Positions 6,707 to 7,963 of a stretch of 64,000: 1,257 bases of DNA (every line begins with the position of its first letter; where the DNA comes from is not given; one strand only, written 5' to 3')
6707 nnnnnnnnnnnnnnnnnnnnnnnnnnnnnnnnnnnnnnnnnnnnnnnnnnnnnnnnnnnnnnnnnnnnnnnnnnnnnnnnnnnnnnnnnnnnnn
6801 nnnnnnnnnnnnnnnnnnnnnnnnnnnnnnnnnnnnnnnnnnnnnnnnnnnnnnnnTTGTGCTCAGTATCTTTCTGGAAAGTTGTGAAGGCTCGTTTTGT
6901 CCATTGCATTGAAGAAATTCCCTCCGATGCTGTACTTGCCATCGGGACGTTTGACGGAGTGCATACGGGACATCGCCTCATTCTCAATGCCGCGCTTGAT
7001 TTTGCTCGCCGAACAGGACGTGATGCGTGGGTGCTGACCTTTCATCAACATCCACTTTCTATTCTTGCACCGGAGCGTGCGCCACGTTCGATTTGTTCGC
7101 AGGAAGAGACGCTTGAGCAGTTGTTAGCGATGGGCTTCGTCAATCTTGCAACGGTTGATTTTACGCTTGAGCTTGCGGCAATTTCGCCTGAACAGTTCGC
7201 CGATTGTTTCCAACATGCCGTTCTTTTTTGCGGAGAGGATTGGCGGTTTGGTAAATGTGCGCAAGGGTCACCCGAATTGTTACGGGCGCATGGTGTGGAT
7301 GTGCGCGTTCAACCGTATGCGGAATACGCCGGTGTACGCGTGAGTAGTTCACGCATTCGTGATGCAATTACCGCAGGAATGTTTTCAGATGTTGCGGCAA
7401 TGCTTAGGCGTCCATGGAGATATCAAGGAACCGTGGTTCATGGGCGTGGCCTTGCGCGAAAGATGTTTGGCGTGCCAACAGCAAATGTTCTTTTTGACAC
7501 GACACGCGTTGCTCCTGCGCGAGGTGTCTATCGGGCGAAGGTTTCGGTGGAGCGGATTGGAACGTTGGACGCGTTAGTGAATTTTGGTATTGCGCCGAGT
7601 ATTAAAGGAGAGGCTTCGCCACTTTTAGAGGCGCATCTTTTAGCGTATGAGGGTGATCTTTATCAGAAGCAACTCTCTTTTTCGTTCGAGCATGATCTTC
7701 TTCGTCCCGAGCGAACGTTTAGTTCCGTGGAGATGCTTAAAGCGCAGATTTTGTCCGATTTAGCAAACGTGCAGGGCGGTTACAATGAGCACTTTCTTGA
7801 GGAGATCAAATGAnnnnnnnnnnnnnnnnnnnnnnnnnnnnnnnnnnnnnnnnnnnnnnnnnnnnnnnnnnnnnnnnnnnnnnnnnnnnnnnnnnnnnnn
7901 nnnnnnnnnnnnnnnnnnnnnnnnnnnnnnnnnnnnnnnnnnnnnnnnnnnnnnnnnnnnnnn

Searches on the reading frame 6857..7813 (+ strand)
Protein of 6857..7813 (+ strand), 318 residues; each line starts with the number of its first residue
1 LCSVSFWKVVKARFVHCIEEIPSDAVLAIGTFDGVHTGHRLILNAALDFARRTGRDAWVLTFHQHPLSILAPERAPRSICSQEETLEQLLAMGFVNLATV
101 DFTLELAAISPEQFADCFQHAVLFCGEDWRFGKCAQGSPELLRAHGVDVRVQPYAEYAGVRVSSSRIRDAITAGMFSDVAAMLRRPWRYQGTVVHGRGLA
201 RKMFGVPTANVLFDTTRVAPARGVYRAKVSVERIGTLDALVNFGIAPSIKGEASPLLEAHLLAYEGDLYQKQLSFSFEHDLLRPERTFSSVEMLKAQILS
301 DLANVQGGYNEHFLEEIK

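Call 9: search_protein_families(library=pfam, proteins=[window:6857-7813:+], max_evalue=0.001)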
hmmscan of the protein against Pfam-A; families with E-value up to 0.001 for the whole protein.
window:6857-7813:+ (318 aa): 2 families
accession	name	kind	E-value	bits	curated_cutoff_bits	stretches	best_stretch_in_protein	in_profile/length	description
PF06574.18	FAD_syn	-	1e-30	107.1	27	1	20-166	3-158/158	FAD synthetase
PF01687.23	Flavokinase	-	9.4e-28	97.4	19.6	1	183-305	1-120/124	Riboflavin kinase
